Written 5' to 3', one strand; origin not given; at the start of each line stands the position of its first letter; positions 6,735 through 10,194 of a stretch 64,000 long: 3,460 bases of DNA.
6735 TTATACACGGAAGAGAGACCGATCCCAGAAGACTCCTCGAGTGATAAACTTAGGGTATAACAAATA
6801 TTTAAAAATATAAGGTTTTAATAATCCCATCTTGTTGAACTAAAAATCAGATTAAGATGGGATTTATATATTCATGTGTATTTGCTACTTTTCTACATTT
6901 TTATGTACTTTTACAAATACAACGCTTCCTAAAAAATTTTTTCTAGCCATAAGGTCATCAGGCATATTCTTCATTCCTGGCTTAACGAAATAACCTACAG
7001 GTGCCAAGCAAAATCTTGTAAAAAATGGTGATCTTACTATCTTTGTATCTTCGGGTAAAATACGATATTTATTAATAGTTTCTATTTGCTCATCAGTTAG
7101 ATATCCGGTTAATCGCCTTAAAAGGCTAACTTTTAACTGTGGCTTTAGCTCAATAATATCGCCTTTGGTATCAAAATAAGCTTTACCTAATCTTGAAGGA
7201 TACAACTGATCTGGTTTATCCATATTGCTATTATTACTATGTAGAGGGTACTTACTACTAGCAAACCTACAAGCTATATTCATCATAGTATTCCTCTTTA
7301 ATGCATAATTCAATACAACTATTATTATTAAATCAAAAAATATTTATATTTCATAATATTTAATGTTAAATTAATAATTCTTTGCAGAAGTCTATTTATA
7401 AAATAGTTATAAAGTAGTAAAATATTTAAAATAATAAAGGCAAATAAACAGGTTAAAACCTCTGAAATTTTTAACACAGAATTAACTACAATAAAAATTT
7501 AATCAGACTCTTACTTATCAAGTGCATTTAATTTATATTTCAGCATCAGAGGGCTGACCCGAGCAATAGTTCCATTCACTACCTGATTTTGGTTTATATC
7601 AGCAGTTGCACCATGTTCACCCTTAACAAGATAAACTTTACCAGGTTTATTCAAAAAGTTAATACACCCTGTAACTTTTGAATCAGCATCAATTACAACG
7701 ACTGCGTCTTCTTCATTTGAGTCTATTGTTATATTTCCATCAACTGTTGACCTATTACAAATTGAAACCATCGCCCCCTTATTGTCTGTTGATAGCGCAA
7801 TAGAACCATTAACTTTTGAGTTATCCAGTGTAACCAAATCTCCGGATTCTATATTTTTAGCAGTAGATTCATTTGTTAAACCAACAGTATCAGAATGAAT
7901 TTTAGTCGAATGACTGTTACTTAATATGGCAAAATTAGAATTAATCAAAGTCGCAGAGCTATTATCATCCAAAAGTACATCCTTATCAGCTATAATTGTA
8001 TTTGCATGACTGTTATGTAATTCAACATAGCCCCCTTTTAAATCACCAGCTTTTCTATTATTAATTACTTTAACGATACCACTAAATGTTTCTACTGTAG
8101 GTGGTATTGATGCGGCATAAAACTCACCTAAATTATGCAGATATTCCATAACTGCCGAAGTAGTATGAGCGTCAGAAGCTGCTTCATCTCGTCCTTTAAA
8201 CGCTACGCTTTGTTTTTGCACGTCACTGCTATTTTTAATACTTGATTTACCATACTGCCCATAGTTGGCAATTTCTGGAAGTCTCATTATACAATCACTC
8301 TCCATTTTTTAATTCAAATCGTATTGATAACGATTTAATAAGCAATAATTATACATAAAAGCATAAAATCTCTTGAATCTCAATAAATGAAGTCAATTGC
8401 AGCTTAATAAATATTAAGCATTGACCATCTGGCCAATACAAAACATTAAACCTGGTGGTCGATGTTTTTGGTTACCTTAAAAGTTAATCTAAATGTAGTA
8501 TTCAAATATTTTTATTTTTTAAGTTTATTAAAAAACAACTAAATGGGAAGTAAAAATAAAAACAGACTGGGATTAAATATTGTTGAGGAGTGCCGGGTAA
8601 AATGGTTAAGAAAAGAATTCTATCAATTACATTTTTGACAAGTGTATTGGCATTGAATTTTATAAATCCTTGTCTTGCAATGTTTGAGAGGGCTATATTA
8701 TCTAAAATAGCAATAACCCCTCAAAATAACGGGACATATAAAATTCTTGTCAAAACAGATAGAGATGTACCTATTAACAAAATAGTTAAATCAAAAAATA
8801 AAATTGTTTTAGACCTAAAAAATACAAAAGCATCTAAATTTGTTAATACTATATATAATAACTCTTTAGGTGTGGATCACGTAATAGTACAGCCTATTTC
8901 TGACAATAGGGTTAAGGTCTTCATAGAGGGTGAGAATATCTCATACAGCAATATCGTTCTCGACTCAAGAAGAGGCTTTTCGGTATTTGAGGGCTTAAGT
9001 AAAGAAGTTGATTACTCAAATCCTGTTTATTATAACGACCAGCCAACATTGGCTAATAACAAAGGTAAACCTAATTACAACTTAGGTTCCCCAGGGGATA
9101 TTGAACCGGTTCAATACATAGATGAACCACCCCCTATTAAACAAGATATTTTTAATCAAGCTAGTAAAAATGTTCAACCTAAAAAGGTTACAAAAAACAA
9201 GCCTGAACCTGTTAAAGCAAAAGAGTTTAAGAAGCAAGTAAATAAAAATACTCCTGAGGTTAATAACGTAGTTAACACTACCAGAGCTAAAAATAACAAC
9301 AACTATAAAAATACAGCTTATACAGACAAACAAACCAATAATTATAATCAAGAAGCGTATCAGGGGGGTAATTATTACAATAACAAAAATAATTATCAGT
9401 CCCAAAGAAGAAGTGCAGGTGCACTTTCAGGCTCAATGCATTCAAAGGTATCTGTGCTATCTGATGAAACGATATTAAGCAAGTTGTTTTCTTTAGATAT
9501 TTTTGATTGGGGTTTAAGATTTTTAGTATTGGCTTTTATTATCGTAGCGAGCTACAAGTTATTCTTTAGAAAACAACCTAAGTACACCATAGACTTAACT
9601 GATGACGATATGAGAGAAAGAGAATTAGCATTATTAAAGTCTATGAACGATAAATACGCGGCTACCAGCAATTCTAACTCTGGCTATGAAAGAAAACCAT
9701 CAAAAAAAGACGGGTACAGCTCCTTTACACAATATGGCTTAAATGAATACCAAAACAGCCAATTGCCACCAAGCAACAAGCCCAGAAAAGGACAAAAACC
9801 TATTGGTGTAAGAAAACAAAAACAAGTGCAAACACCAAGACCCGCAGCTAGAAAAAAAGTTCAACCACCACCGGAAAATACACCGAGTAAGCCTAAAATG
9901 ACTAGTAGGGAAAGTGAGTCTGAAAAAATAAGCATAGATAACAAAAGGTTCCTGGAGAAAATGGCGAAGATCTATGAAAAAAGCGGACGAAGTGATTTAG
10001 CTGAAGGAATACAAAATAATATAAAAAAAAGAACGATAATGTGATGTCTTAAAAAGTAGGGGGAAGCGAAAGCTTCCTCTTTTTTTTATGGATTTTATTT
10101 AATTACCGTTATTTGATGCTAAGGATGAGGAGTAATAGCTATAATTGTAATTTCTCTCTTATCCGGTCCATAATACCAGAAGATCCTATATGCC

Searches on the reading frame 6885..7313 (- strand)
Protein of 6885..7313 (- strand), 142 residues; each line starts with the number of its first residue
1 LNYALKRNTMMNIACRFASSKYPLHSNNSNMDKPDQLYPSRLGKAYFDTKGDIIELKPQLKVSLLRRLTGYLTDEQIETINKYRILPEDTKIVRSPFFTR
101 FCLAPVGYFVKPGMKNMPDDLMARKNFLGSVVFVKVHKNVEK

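Call 8: search_protein_families(library=pfam, proteins=[window:6885-7313:-], max_evalue=0.1)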
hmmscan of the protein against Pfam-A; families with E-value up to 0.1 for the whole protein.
window:6885-7313:- (142 aa): 0 families

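Call 15: find_homologous_proteins(query=window:6885-7286:-, max_evalue=0.01)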
Query window:6885-7286:- (133 aa): 3 proteins with E <= 0.01 among 5 candidates.
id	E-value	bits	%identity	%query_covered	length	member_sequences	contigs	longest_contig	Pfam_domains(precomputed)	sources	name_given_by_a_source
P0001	5.4e-84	297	100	100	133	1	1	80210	-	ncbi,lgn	-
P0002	6.6e-51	190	67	96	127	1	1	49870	-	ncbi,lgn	-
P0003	9.5e-48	179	67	99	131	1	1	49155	-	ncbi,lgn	-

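Call 16: find_encoding_contigs(protein=P0002, flank=6000)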
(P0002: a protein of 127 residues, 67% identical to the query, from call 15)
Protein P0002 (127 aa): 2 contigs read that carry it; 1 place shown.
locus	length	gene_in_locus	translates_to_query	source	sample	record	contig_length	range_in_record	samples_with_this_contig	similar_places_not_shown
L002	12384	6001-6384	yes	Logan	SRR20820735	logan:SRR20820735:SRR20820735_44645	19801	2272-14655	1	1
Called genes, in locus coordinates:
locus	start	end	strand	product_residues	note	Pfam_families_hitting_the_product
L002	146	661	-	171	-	-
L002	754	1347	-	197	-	-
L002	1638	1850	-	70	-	-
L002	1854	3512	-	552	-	PF01743:PolyA_pol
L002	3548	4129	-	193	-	-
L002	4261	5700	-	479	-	-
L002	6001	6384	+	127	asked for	-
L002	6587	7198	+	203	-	-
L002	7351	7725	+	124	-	-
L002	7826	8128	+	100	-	-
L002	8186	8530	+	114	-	PF05973:Gp49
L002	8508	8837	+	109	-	PF21716:dnstrm_HI1420, PF01381:HTH_3 (weak)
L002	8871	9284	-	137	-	PF00072:Response_reg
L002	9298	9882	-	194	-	PF00072:Response_reg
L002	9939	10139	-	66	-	-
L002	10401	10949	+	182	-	-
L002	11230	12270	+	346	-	PF00579:tRNA-synt_1b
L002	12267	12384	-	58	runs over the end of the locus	-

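Call 17: find_encoding_contigs(protein=P0003, flank=6000)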
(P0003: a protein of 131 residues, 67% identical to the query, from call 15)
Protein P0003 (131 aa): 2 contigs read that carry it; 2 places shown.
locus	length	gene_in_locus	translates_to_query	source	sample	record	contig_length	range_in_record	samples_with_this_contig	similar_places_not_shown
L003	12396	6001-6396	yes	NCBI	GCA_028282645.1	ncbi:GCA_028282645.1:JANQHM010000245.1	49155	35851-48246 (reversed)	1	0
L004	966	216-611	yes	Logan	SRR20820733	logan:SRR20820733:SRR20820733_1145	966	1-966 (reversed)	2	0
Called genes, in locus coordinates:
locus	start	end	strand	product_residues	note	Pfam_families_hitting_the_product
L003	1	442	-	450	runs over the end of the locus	?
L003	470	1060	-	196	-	-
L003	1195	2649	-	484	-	PF11741:AMIN (weak)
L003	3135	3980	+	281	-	-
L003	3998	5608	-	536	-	-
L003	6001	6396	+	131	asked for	-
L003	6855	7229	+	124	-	-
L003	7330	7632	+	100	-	-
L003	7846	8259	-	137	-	PF00072:Response_reg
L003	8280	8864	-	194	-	PF00072:Response_reg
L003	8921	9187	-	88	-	-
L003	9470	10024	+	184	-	-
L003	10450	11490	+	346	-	PF00579:tRNA-synt_1b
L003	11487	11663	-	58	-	-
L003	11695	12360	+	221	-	PF13646:HEAT_2 (faint), PF02985:HEAT (faint)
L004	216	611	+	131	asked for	-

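Call 18: find_encoding_contigs(protein=P0001, flank=3000)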
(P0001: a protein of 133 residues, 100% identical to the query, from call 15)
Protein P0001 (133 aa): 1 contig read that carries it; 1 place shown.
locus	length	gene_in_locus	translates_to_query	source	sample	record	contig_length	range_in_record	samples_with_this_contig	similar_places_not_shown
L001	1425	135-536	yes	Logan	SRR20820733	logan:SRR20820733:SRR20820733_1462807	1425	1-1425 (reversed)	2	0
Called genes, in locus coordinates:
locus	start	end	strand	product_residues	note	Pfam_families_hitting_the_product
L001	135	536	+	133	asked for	-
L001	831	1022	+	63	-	-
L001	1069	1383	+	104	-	-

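Call 26: find_homologous_proteins(query=L002:6587-7195:+, max_evalue=0.01)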
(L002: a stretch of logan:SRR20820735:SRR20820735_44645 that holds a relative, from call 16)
Query L002:6587-7195:+ (203 aa): 1 proteins with E <= 0.01 among 213 candidates.
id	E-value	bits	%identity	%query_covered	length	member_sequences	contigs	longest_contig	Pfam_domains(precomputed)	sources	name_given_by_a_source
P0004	2.1e-128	444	100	100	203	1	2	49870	-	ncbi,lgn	-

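Call 27: search_protein_families(library=pfam, proteins=[P0004], max_evalue=10)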
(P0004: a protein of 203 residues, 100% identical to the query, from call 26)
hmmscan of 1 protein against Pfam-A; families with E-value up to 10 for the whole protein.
P0004 (203 aa): 1 family
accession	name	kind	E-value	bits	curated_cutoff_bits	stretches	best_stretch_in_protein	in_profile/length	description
PF24502.1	Ig_TMEM131homol_3rd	-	0.03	15.3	27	1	116-151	35-68/97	TMEM131 homolog third Ig-like domain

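Call 28: search_solved_structures(query=P0004, max_evalue=10, show_alignments=3)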
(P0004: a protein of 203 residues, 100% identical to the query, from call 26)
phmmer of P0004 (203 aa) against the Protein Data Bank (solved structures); distinct sequences matched with E-value up to 10: 4.
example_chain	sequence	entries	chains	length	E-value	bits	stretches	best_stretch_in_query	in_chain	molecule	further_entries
9i67_A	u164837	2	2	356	2.4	11.3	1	32-78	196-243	Alkaline serine protease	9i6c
9grg_A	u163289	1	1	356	2.4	11.3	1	32-78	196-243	Alkaline serine protease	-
9goi_A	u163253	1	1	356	2.4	11.3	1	32-78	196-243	Alkaline serine protease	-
9g8v_A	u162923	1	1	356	2.4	11.2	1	32-78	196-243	Alkaline serine protease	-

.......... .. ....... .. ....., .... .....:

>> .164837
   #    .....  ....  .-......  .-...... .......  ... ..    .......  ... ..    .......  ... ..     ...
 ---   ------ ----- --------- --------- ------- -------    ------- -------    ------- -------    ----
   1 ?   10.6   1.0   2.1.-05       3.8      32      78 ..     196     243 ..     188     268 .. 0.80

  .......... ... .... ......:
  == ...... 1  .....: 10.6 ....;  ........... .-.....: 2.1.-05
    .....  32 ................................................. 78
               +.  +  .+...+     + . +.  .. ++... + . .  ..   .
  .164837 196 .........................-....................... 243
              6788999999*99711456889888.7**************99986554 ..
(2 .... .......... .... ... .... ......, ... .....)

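Call 35: search_protein_representatives(protein=P0004)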
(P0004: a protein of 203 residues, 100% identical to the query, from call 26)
Query: 203 residues. Proteins with E-value up to 0.001 (for the whole library): 74; up to 1e-10: 4; up to 1e-30: 1. The best 74 are listed.
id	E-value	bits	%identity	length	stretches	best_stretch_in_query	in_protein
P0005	9.7e-31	123.5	43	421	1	13-193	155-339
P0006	4.9e-19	85.4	65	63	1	100-162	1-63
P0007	1.2e-12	64.5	47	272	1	18-95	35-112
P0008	7.3e-11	58.7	38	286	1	17-95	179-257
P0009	5.1e-10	55.9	32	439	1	13-131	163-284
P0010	1.1e-09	54.8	35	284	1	24-119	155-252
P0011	1.8e-09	54.2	32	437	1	16-141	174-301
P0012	2.6e-09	53.6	29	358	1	5-158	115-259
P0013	5.1e-08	49.4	37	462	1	6-91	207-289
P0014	5.7e-08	49.2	34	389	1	22-97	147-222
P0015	1.0e-07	48.4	40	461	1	17-91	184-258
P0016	1.2e-07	48.2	38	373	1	23-94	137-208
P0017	1.6e-07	47.7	30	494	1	24-125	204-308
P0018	3.9e-07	46.5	33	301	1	13-97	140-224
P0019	4.1e-07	46.4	34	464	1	13-95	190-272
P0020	6.4e-07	45.8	29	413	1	18-129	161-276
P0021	7.7e-07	45.5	37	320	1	20-91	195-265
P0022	8.5e-07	45.4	37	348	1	20-92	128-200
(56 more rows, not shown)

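Call 36: search_protein_families(library=pfam, proteins=[P0005, P0007, P0008, P0009, P0010, P0011, P0012, P0013], max_evalue=0.001)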
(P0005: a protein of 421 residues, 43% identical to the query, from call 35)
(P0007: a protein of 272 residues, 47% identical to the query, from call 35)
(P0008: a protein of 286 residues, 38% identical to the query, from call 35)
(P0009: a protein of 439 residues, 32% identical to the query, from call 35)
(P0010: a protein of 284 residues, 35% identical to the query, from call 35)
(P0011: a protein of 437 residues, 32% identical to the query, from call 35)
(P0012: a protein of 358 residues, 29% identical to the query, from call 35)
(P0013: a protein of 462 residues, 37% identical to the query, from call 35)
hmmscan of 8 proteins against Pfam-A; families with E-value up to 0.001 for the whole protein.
P0005 (421 aa): 1 family
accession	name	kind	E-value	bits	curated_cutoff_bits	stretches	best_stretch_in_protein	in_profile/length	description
PF00082.27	Peptidase_S8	-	0.00044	20.1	21.8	0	71-222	74-197/288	Subtilase family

P0007 (272 aa): 0 families

P0008 (286 aa): 1 family
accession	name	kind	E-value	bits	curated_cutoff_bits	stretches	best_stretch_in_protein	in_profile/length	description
PF00082.27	Peptidase_S8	-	0.00024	21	21.8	1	124-279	101-246/288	Subtilase family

P0009 (439 aa): 1 family
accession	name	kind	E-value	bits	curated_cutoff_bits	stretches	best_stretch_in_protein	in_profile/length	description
PF00082.27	Peptidase_S8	-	1e-09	38.6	21.8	1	43-230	52-197/288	Subtilase family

P0010 (284 aa): 1 family
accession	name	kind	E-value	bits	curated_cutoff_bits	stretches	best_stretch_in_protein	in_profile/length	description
PF00082.27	Peptidase_S8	-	6e-09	36.1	21.8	1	55-272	74-246/288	Subtilase family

P0011 (437 aa): 0 families

P0012 (358 aa): 1 family
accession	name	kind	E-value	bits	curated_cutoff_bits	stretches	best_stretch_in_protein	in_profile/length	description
PF00082.27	Peptidase_S8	-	0.0009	19.1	21.8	0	123-272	127-197/288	Subtilase family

P0013 (462 aa): 1 family
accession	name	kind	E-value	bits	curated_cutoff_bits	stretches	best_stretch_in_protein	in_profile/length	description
PF00082.27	Peptidase_S8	-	1.6e-05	24.8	21.8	1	119-278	50-197/288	Subtilase family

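Call 39: find_encoding_contigs(protein=P0005, flank=6000)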
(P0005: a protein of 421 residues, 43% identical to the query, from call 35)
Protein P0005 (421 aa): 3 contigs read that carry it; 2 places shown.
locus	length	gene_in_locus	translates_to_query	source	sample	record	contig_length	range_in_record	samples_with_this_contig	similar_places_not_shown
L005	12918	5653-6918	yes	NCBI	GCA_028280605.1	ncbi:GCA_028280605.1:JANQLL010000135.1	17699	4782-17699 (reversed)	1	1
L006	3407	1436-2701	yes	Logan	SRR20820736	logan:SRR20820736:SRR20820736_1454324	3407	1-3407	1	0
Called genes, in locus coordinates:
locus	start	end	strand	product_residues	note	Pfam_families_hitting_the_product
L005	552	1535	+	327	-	PF01075:Glyco_transf_9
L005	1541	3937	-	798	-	PF01368:DHH, PF02272:DHHA1, PF17768:RecJ_OB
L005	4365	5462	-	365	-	-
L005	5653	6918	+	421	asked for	-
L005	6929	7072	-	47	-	-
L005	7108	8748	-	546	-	-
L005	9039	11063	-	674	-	-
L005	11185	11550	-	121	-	PF05400:FliT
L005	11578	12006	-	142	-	PF02561:FliS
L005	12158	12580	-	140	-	PF03646:FlaG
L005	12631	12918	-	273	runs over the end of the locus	-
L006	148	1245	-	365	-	-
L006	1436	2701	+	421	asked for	-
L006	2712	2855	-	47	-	-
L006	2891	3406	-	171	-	?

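Call 67: search_protein_families(library=pfam, proteins=[P0014, P0015, P0016, P0017, P0018, P0019, P0020, P0021, P0022], max_evalue=1)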
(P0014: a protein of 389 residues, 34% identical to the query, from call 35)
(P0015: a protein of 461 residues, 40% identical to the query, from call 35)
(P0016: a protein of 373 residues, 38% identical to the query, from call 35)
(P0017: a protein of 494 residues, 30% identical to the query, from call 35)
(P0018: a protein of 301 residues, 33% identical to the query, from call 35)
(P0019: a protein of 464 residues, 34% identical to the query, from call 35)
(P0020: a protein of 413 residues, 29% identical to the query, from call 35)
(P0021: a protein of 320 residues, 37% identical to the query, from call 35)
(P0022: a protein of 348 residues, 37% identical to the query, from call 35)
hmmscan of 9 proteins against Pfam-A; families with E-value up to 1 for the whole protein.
P0014 (389 aa): 3 families
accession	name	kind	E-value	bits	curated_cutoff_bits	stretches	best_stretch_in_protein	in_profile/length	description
PF00082.27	Peptidase_S8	-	0.00023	21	21.8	1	57-205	74-197/288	Subtilase family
PF01839.29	FG-GAP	-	0.017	15.5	22.1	1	30-40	8-18/37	FG-GAP repeat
PF13517.12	FG-GAP_3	-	0.2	12.7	26.9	0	30-40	49-59/61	FG-GAP-like repeat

P0015 (461 aa): 6 families
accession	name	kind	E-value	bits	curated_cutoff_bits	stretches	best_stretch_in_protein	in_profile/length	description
PF00082.27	Peptidase_S8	-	1.9e-05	24.5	21.8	1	133-253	86-209/288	Subtilase family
PF10798.13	YmgB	-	0.0048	17.2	22.3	1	360-387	8-35/59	Biofilm development protein YmgB/AriR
PF06746.16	DUF1216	-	0.037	14.5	21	1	147-223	26-92/134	Protein of unknown function (DUF1216)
PF09466.15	Yqai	-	0.16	12.8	20.2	1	290-314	15-39/66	Hypothetical protein Yqai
PF15941.10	FidL_like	-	0.25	12.3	27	1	136-181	21-66/87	FidL-like putative membrane protein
PF06295.17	ZapG-like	-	0.28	11.7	33.5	0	174-245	52-118/123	Z-ring associated protein G-like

P0016 (373 aa): 4 families
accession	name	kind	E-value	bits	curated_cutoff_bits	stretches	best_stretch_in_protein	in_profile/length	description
PF00082.27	Peptidase_S8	-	6.8e-05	22.8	21.8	1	99-199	115-198/288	Subtilase family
PF01839.29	FG-GAP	-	0.00051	20.3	22.1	2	206-221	4-18/37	FG-GAP repeat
PF13517.12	FG-GAP_3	-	0.061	14.4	26.9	0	36-45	50-59/61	FG-GAP-like repeat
PF13103.11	TonB_2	-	0.13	12.9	22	1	111-146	30-67/85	TonB C terminal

P0017 (494 aa): 2 families
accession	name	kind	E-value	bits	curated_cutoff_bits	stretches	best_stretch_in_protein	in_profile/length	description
PF00082.27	Peptidase_S8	-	0.011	15.6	21.8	1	110-260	90-197/288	Subtilase family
PF00969.24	MHC_II_beta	-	0.14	12.9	20.9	1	425-481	20-69/75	Class II histocompatibility antigen, beta domain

P0018 (301 aa): 2 families
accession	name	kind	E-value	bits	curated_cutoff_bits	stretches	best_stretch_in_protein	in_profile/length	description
PF14327.11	CSTF2_hinge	-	0.083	13.8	27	1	113-153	15-54/81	Hinge domain of cleavage stimulation factor subunit 2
PF00082.27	Peptidase_S8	-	0.15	11.8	21.8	1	97-272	108-246/288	Subtilase family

P0019 (464 aa): 0 families

P0020 (413 aa): 3 families
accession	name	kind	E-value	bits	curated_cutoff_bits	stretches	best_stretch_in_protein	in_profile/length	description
PF06128.16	Shigella_OspC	-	0.0008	19.7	25.6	1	23-155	102-226/292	Shigella flexneri OspC protein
PF00082.27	Peptidase_S8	-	0.034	13.9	21.8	1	169-391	133-246/288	Subtilase family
PF06419.17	COG6_N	-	0.12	12.9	27.4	0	80-116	19-55/114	Conserved oligomeric complex COG6, N-terminal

P0021 (320 aa): 1 family
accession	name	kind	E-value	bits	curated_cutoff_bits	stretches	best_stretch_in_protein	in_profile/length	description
PF00082.27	Peptidase_S8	-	0.099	12.4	21.8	1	130-312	110-246/288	Subtilase family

P0022 (348 aa): 1 family
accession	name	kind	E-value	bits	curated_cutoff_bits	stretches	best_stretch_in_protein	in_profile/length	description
PF00082.27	Peptidase_S8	-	0.0012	18.6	21.8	1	52-188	75-197/288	Subtilase family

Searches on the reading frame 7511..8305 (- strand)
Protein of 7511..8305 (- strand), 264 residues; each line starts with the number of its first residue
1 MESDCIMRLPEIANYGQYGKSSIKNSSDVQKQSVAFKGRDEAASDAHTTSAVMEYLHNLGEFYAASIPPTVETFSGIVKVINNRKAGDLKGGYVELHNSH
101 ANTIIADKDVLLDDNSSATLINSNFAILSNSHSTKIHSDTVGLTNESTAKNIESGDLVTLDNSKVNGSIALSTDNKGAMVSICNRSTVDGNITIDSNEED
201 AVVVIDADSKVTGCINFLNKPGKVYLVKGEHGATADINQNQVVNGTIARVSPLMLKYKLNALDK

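Call 8: search_protein_families(library=pfam, proteins=[window:7511-8305:-], max_evalue=0.1)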
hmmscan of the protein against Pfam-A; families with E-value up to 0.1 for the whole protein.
window:7511-8305:- (264 aa): 1 family
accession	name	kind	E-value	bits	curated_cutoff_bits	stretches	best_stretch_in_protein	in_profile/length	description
PF24828.1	DUF7713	-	0.036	14.1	24.1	0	175-206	6-38/68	Domain of unknown function (DUF7713)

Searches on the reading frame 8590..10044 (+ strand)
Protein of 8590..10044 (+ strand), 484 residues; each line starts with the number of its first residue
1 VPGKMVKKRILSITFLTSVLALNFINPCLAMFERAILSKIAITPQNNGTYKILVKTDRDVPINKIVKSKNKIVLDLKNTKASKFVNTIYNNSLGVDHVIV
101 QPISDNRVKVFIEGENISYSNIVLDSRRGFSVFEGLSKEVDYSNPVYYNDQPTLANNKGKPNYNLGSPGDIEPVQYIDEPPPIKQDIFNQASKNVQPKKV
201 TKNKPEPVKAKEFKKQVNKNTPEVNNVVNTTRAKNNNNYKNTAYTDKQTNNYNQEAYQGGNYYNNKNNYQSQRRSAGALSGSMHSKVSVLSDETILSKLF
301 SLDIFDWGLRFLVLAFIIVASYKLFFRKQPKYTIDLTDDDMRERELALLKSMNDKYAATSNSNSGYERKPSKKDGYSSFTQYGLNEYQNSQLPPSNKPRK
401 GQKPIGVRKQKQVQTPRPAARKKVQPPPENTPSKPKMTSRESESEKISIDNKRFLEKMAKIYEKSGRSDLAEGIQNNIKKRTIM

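Call 8: search_protein_families(library=pfam, proteins=[window:8590-10044:+], max_evalue=0.1)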
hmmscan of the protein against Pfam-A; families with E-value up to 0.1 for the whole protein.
window:8590-10044:+ (484 aa): 1 family
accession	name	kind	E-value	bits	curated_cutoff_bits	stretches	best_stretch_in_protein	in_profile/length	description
PF11741.13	AMIN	-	9.9e-05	22.8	20.5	1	40-122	2-87/101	AMIN domain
